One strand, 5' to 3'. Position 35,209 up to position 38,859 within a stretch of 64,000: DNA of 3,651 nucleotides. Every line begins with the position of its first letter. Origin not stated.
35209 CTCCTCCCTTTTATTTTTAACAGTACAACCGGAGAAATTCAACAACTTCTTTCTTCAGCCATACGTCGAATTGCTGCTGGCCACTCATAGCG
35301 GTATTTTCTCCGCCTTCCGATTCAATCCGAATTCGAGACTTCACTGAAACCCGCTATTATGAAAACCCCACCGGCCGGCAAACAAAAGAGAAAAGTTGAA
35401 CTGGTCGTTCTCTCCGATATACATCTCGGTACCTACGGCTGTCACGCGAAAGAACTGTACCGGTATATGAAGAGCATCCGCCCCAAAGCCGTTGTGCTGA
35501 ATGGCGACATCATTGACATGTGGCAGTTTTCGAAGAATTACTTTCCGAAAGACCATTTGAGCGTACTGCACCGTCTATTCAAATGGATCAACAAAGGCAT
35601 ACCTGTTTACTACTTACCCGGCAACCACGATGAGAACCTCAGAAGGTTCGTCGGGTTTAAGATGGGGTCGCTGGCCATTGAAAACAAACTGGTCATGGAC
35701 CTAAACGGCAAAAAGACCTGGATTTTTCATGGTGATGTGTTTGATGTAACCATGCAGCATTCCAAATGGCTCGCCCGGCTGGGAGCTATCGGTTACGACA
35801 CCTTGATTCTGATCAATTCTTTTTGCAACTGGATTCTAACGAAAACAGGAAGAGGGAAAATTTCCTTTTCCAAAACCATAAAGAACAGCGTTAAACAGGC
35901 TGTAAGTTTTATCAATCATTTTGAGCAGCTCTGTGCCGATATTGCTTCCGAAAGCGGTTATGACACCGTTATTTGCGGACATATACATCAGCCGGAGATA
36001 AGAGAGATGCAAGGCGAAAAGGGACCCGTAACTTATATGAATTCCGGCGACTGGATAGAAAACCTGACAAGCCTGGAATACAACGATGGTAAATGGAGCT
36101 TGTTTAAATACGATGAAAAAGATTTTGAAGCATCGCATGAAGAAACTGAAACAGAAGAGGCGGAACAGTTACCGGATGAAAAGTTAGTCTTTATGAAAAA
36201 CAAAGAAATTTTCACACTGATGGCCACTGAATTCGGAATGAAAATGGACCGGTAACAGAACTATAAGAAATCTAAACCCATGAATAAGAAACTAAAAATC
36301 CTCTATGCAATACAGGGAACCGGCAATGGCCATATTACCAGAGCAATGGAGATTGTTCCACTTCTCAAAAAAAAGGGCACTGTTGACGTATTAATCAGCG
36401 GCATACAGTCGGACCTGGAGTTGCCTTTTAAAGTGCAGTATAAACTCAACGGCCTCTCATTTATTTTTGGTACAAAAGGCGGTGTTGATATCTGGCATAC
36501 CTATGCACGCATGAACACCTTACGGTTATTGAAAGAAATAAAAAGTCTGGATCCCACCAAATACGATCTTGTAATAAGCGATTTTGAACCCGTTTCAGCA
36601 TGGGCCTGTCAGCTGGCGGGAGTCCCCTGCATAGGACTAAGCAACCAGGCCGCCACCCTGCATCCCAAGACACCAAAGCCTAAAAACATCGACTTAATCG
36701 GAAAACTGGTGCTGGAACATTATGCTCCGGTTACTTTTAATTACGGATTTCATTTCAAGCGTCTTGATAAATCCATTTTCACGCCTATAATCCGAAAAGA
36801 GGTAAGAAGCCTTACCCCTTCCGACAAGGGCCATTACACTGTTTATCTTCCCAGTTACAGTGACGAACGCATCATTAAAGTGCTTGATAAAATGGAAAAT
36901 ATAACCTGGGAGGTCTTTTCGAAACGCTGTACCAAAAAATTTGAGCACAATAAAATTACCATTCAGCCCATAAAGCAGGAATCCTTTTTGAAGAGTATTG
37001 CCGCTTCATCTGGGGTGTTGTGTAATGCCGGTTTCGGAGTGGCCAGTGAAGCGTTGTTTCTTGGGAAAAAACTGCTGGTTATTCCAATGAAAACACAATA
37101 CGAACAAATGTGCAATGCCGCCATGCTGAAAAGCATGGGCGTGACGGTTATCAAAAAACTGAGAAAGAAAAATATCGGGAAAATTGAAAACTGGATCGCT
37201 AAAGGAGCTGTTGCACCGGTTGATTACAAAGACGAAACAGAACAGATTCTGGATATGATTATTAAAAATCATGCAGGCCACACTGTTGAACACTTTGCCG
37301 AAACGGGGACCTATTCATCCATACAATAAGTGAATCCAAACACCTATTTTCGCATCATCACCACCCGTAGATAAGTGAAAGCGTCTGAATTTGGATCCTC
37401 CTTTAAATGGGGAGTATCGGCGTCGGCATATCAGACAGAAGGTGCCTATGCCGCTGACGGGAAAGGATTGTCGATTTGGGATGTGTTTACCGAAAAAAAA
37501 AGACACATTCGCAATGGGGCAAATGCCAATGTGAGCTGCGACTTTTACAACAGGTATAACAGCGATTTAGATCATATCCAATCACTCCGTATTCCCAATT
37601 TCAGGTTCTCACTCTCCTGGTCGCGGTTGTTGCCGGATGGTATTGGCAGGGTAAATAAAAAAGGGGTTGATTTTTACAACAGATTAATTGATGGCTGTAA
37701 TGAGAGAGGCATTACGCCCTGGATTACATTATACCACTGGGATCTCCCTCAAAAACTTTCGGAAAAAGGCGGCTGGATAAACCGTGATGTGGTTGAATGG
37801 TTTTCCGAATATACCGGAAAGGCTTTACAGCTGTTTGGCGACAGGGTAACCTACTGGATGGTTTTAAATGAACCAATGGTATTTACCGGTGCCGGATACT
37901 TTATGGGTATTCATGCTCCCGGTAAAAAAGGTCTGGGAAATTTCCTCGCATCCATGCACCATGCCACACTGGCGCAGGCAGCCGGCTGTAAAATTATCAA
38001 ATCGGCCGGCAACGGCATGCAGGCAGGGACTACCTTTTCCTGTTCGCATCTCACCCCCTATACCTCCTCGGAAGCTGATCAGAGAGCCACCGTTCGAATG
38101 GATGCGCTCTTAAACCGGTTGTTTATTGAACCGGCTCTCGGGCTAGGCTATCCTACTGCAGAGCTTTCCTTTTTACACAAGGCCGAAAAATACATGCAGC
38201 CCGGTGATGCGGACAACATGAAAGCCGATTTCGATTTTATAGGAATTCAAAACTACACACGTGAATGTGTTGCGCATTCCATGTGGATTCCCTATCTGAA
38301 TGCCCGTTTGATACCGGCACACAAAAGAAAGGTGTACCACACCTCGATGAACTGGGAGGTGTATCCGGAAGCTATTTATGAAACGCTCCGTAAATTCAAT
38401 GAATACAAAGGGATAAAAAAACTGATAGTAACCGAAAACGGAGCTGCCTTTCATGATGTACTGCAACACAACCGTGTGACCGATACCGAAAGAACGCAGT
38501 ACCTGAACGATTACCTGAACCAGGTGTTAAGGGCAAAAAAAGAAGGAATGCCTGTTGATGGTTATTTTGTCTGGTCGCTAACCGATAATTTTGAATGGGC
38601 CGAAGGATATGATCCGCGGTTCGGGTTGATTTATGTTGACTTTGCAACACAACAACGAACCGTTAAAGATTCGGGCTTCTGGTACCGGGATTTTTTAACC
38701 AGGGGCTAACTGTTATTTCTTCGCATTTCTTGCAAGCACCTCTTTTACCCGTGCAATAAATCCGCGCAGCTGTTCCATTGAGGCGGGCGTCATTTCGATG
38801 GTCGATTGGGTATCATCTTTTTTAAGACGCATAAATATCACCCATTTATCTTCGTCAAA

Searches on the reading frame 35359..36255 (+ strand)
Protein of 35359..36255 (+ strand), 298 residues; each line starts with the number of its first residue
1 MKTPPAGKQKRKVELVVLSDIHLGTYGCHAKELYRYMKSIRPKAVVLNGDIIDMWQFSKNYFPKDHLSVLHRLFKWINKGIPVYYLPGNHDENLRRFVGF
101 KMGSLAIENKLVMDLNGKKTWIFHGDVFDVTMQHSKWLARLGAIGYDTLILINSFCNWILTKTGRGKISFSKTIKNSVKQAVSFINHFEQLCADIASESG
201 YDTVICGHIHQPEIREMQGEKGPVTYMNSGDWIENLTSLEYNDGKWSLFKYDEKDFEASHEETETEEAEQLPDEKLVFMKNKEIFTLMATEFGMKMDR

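Call 80: search_protein_families(library=pfam, proteins=[window:35359-36255:+], max_evalue=0.001)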
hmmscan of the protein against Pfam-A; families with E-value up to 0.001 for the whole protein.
window:35359-36255:+ (298 aa): 2 families
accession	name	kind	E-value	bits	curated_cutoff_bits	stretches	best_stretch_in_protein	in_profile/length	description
PF00149.33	Metallophos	-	1.9e-13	51.8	21.5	1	15-212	3-191/191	Calcineurin-like phosphoesterase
PF12850.12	Metallophos_2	-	5.8e-12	46.3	27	1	14-133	2-95/154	Calcineurin-like phosphoesterase superfamily domain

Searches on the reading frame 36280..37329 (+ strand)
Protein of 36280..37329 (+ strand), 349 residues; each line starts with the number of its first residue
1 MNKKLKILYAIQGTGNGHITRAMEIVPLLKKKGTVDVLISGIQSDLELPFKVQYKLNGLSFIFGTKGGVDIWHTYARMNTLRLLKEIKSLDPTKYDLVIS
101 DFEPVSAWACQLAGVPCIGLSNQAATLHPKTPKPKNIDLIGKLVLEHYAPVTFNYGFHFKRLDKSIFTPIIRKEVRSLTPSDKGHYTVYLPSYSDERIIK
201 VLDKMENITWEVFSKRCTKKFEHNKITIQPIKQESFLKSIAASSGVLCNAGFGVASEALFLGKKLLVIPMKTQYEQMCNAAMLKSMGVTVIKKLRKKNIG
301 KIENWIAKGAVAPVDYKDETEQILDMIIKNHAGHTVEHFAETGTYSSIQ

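Call 80: search_protein_families(library=pfam, proteins=[window:36280-37329:+], max_evalue=0.001)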
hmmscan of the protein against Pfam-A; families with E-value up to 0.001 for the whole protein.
window:36280-37329:+ (349 aa): 3 families
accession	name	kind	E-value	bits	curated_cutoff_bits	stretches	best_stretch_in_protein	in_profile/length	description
PF13528.12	Glyco_trans_1_3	-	7.1e-38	131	25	1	6-304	2-316/322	Glycosyl transferase family 1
PF04101.22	Glyco_tran_28_C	-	7.1e-05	23.3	22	1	235-310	64-141/166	Glycosyltransferase family 28 C-terminal domain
PF02350.25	Epimerase_2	-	0.00011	21.7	30.6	1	216-281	234-297/347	UDP-N-acetylglucosamine 2-epimerase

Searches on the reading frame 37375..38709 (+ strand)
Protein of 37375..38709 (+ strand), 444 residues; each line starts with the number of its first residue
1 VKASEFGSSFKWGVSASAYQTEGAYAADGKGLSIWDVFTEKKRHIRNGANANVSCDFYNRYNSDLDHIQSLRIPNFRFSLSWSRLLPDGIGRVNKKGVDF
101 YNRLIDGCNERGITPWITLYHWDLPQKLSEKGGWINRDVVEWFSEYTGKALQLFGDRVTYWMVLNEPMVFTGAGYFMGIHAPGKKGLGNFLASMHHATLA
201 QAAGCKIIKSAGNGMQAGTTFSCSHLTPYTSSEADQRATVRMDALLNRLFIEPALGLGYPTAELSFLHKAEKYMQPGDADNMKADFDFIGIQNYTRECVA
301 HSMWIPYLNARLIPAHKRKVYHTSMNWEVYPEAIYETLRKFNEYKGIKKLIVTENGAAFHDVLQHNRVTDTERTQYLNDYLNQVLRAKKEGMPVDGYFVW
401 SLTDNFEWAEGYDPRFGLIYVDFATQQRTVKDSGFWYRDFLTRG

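Call 80: search_protein_families(library=pfam, proteins=[window:37375-38709:+], max_evalue=0.001)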
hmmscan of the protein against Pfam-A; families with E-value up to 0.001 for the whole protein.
window:37375-38709:+ (444 aa): 1 family
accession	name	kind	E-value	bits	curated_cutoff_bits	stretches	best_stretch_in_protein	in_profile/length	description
PF00232.24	Glyco_hydro_1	-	2.4e-140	468.4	22.6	1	4-442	3-449/453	Glycosyl hydrolase family 1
